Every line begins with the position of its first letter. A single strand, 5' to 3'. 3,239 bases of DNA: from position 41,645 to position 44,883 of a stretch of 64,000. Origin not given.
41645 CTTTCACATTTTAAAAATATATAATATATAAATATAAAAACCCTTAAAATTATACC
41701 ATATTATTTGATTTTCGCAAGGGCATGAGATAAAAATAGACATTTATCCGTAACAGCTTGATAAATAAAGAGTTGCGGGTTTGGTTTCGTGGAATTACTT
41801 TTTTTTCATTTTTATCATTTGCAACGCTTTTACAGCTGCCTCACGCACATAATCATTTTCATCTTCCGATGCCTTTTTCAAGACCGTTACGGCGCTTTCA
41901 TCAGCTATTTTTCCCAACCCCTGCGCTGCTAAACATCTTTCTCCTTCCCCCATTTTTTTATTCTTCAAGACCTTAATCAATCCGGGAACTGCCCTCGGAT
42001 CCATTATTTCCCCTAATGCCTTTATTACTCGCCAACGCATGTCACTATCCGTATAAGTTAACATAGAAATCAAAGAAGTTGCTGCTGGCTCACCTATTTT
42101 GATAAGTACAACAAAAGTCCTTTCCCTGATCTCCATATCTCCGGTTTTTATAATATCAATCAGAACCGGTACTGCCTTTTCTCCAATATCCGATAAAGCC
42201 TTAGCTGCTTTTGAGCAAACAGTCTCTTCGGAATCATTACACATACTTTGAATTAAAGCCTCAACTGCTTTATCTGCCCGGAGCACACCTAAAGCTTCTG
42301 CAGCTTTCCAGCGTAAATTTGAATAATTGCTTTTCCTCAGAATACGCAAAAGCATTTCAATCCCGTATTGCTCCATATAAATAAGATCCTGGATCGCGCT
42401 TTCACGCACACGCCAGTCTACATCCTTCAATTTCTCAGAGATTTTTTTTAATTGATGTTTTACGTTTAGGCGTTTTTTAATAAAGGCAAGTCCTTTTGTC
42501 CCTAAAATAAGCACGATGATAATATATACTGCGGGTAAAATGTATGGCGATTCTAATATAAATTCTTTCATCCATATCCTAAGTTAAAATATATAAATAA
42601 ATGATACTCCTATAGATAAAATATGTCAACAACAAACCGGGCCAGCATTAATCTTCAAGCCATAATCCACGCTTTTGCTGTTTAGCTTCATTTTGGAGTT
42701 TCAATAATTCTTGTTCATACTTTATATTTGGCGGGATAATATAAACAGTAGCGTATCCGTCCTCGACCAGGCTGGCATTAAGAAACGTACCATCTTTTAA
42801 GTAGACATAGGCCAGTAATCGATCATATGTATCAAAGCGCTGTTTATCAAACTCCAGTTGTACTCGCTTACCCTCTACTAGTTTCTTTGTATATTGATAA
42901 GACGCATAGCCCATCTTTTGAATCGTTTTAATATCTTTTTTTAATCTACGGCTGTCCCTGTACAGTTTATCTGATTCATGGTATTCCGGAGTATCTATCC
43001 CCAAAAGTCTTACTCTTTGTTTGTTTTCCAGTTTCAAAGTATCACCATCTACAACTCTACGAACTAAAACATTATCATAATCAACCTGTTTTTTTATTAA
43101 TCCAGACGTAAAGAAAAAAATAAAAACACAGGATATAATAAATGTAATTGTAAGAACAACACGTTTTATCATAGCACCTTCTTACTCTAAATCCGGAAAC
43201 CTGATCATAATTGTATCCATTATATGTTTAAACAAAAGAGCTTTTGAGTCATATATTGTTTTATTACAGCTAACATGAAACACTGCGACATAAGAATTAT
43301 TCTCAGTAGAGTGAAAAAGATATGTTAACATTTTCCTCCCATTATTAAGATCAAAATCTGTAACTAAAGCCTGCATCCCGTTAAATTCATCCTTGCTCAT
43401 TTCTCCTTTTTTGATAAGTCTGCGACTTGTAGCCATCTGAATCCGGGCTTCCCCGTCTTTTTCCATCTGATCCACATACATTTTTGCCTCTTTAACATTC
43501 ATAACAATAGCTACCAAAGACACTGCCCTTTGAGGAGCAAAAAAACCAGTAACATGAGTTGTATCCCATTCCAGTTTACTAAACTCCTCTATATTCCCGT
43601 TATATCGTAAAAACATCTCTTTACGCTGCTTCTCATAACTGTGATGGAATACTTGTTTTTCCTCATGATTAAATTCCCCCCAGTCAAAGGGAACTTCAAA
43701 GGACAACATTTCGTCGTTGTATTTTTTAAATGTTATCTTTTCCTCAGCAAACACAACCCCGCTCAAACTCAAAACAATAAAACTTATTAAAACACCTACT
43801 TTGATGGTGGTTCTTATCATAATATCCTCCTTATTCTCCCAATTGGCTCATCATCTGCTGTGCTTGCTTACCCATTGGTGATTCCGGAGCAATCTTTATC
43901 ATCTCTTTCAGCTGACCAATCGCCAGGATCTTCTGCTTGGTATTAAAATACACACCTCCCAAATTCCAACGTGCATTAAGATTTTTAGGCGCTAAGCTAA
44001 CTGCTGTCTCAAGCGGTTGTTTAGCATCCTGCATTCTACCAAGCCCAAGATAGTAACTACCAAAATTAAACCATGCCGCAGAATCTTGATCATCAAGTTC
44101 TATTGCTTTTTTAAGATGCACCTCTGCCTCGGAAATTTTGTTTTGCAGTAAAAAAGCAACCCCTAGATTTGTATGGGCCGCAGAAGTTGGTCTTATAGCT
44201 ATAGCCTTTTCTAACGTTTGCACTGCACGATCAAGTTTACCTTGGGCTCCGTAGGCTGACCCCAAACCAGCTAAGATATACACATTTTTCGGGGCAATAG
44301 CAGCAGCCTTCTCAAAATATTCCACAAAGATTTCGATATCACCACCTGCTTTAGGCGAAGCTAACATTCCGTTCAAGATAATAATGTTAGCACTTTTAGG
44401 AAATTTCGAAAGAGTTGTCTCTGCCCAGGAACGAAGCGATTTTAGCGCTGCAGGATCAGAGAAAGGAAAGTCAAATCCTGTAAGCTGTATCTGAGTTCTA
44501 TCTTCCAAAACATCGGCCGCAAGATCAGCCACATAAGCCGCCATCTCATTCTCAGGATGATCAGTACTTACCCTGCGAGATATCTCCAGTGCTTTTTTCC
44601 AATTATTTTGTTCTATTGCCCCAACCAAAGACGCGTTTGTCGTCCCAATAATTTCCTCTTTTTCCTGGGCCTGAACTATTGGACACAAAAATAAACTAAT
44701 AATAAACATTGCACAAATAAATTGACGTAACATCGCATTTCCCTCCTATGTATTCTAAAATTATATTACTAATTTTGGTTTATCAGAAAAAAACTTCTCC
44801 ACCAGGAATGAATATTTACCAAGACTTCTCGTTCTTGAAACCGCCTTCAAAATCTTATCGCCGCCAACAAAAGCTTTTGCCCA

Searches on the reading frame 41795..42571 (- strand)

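Call 60: search_protein_families(library=pfam, proteins=[window:41795-42571:-], max_evalue=0.01)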
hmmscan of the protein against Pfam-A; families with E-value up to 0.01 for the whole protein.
window:41795-42571:- (258 aa): 7 families
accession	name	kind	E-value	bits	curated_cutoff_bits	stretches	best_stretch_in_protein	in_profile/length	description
PF13646.12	HEAT_2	-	2.7e-40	137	27.7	5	71-150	1-81/88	HEAT repeats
PF03130.22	HEAT_PBS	-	3.2e-20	70.8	20.9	1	179-204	2-27/27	PBS lyase HEAT-like repeat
PF02985.28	HEAT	-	1.7e-16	59.2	23.5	0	230-252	4-26/31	HEAT repeat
PF13513.12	HEAT_EZ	-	3.2e-10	40.7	27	0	86-127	3-53/55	HEAT-like repeat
PF16416.11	GUN4_N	-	9.9e-06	25.8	24.3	1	39-101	8-70/83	ARM-like repeat domain, GUN4-N terminal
PF12717.13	Cnd1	-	0.00038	21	26.4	0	105-145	61-105/162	non-SMC mitotic condensation complex subunit 1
PF00514.29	Arm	-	0.0005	20.5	20.6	0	132-150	12-30/41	Armadillo/beta-catenin-like repeat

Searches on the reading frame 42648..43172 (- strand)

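Call 60: search_protein_families(library=pfam, proteins=[window:42648-43172:-], max_evalue=0.01)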
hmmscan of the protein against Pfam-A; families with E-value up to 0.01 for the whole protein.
window:42648-43172:- (174 aa): 1 family
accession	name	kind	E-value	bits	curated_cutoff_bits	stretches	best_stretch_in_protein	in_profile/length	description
PF00565.23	SNase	-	1.1e-25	90.6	21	1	53-171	1-105/107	Staphylococcal nuclease homologue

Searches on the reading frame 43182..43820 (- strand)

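Call 60: search_protein_families(library=pfam, proteins=[window:43182-43820:-], max_evalue=0.01)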
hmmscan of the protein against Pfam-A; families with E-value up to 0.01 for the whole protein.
window:43182-43820:- (212 aa): 1 family
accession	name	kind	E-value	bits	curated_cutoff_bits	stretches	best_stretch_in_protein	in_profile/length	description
PF18933.6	PsbP_2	-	0.0019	18.7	27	1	26-184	39-166/184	PsbP-like protein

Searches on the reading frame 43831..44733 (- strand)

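Call 60: search_protein_families(library=pfam, proteins=[window:43831-44733:-], max_evalue=0.01)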
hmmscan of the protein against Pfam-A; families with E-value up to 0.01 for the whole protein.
window:43831-44733:- (300 aa): 21 families
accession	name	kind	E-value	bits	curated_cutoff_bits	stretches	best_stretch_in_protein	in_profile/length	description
PF00515.34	TPR_1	-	2.5e-22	78.1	27.8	2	185-216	2-33/34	Tetratricopeptide repeat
PF13181.12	TPR_8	-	8.9e-21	72.7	25.7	2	154-183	4-33/34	Tetratricopeptide repeat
PF07719.23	TPR_2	-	1.9e-20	71.7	27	2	185-216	2-33/34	Tetratricopeptide repeat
PF14559.12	TPR_19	-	1.4e-19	70.6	25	4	138-187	12-62/68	Tetratricopeptide repeat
PF13414.12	TPR_11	-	9.9e-18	64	26.8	2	158-197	1-41/42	TPR repeat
PF13431.12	TPR_17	-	5.7e-16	57.8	24.4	2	207-239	2-34/34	Tetratricopeptide repeat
PF13424.12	TPR_12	-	1.1e-14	54.8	30.1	1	138-181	24-75/77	Tetratricopeptide repeat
PF13432.12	TPR_16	-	5.3e-14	52.8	32.7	2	157-217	3-64/65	Tetratricopeptide repeat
PF13428.12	TPR_14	-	4e-13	49.1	23.5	0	155-186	5-36/44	Tetratricopeptide repeat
PF13374.12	TPR_10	-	1.8e-11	44.1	27.5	0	154-181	5-32/42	Tetratricopeptide repeat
PF13174.12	TPR_6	-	4.1e-11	43.2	26.3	0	157-184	6-33/33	Tetratricopeptide repeat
PF12895.13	ANAPC3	-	1.1e-07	32.4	27.2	0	140-210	12-82/82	Anaphase-promoting complex, cyclosome, subunit 3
PF13371.12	TPR_9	-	1.2e-07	32.1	35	0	138-185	16-63/73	Tetratricopeptide repeat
PF23914.1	TPR_CcmH_CycH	-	8.6e-07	29.4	42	1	201-264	33-96/158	Cytochrome c-type biogenesis protein H TPR domain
PF13176.12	TPR_7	-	1.9e-06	28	27.9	1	154-182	2-30/36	Tetratricopeptide repeat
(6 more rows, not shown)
